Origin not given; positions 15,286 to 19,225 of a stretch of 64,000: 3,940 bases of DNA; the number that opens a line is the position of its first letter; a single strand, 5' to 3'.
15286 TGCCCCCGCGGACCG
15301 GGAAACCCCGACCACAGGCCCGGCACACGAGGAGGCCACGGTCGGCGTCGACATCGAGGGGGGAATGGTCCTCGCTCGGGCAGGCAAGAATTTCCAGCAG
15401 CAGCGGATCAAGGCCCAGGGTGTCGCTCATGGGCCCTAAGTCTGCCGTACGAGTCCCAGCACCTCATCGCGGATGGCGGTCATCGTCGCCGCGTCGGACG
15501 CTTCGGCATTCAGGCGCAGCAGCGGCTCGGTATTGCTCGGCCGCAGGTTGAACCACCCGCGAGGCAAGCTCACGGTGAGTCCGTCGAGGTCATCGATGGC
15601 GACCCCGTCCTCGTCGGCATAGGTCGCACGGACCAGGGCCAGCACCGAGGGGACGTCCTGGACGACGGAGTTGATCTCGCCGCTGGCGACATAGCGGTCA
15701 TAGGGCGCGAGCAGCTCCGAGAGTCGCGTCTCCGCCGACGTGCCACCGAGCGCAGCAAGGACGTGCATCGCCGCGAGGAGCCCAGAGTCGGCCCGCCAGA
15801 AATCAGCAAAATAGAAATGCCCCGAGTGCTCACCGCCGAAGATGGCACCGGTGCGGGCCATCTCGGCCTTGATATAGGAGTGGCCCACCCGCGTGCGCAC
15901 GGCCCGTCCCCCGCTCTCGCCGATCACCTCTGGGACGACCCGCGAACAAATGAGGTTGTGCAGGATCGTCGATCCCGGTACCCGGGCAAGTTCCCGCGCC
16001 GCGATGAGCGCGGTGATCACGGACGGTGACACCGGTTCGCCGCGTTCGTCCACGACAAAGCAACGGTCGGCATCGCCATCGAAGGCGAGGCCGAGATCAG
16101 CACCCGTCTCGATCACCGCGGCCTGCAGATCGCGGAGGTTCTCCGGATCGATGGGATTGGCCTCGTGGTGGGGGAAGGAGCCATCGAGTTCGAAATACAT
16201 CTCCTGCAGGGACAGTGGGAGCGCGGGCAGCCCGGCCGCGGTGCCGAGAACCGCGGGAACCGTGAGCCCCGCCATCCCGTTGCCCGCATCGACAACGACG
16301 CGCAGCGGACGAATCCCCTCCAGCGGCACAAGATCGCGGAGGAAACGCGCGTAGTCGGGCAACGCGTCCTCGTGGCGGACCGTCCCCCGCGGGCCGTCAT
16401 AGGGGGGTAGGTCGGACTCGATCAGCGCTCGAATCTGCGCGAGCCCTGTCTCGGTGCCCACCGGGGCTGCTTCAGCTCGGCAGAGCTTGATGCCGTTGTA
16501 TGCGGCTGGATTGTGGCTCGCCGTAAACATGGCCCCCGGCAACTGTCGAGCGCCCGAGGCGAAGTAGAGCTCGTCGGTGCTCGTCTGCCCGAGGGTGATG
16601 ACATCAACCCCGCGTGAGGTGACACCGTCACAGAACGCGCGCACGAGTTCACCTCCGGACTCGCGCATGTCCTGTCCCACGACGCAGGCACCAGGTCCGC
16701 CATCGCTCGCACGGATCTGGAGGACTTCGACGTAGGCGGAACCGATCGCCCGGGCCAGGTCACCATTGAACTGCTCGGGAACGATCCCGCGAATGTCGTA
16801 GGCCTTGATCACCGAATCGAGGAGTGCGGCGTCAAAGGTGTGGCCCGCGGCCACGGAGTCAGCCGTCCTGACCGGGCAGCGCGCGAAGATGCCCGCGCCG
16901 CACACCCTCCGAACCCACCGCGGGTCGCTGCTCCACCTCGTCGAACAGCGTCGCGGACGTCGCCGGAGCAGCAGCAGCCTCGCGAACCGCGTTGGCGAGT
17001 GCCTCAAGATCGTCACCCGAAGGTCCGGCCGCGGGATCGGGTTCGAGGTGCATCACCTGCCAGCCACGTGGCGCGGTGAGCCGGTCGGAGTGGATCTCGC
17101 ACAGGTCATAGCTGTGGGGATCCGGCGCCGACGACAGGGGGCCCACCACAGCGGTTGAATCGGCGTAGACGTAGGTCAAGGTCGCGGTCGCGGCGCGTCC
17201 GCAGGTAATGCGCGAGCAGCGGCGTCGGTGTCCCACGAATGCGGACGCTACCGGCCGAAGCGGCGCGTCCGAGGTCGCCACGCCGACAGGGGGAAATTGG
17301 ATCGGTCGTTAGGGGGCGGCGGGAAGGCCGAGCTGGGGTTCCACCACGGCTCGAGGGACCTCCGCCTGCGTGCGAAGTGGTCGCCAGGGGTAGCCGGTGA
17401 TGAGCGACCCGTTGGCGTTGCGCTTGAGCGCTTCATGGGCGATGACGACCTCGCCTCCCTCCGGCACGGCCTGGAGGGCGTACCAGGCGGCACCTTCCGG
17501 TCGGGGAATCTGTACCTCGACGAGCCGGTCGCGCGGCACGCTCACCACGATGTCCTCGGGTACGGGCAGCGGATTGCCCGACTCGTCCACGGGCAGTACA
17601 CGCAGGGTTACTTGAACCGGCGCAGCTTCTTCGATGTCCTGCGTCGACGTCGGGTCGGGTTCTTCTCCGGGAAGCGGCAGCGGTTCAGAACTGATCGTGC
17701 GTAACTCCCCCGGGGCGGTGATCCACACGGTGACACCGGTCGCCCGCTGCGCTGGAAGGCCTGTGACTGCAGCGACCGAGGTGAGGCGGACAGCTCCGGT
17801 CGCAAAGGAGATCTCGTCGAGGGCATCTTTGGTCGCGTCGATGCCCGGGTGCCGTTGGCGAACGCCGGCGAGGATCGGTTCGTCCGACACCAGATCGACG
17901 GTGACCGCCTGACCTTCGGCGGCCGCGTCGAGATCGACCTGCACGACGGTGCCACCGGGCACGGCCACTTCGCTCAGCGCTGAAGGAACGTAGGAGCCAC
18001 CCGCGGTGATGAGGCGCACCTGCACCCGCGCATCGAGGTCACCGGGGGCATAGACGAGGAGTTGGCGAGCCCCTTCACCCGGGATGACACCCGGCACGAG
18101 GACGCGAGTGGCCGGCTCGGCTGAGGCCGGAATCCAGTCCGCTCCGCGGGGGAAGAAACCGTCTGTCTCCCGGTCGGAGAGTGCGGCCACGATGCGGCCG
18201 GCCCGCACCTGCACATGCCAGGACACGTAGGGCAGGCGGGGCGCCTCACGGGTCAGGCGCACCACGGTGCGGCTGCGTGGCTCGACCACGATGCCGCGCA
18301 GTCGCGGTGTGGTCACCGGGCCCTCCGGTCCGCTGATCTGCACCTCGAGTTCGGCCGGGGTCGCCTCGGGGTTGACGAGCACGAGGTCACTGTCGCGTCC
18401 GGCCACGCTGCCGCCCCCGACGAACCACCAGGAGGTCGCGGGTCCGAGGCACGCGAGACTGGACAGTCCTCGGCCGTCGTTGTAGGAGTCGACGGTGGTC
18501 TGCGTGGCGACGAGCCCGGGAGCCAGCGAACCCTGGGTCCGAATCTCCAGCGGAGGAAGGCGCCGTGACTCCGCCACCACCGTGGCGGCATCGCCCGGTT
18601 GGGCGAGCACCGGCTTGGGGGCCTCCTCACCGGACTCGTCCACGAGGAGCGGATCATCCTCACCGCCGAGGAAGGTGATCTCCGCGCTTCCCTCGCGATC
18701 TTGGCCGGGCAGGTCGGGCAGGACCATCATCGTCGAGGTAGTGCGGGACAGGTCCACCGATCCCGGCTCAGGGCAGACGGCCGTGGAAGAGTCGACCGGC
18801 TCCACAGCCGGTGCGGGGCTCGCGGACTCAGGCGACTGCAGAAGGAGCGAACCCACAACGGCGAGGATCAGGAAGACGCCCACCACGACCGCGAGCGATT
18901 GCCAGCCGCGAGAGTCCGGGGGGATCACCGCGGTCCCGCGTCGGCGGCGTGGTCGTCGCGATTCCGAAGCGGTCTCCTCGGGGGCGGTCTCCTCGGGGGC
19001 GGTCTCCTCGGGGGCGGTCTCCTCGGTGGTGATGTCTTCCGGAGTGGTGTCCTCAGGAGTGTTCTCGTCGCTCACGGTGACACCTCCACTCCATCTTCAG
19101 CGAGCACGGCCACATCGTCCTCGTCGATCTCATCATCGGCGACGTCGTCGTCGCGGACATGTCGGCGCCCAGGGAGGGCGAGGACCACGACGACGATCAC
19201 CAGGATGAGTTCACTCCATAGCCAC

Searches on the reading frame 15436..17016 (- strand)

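Call 37: search_protein_families(library=pfam, proteins=[window:15436-17016:-], max_evalue=0.00001)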
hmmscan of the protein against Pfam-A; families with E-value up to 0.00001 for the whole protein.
window:15436-17016:- (526 aa): 4 families
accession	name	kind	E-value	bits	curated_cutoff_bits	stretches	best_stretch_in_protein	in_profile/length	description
PF02878.22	PGM_PMM_I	-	1.2e-27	96.7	22.5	1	70-201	4-133/138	Phosphoglucomutase/phosphomannomutase, alpha/beta/alpha domain I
PF02880.22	PGM_PMM_III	-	1.7e-24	86.6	20.7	1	336-442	6-115/115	Phosphoglucomutase/phosphomannomutase, alpha/beta/alpha domain III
PF02879.22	PGM_PMM_II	-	4.7e-23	82.1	29.3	1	222-326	3-103/103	Phosphoglucomutase/phosphomannomutase, alpha/beta/alpha domain II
PF00408.26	PGM_PMM_IV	-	9.7e-13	48.4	23.1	1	447-520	1-66/68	Phosphoglucomutase/phosphomannomutase, C-terminal domain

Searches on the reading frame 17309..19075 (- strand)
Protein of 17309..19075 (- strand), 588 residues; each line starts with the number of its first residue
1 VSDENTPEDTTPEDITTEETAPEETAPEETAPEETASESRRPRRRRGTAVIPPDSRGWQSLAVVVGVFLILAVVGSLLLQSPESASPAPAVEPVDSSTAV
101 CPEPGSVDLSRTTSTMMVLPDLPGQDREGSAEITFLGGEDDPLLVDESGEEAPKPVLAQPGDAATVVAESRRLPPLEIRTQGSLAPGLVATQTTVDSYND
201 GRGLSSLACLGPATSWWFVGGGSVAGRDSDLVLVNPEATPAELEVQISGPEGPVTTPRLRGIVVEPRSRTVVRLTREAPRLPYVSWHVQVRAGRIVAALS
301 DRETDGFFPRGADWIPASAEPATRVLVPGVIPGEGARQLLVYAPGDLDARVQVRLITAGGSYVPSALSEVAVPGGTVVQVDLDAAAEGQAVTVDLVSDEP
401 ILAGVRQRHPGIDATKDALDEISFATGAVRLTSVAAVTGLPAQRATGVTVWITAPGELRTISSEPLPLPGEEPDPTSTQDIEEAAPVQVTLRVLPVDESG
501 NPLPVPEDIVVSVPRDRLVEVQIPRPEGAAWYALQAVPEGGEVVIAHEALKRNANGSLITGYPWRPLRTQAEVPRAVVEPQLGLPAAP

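Call 37: search_protein_families(library=pfam, proteins=[window:17309-19075:-], max_evalue=0.00001)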
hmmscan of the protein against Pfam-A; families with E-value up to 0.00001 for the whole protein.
window:17309-19075:- (588 aa): 1 family
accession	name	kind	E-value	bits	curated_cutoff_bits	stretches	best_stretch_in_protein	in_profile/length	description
PF18986.5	DUF5719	-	2.3e-57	195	26.2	1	174-482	11-309/319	Family of unknown function (DUF5719)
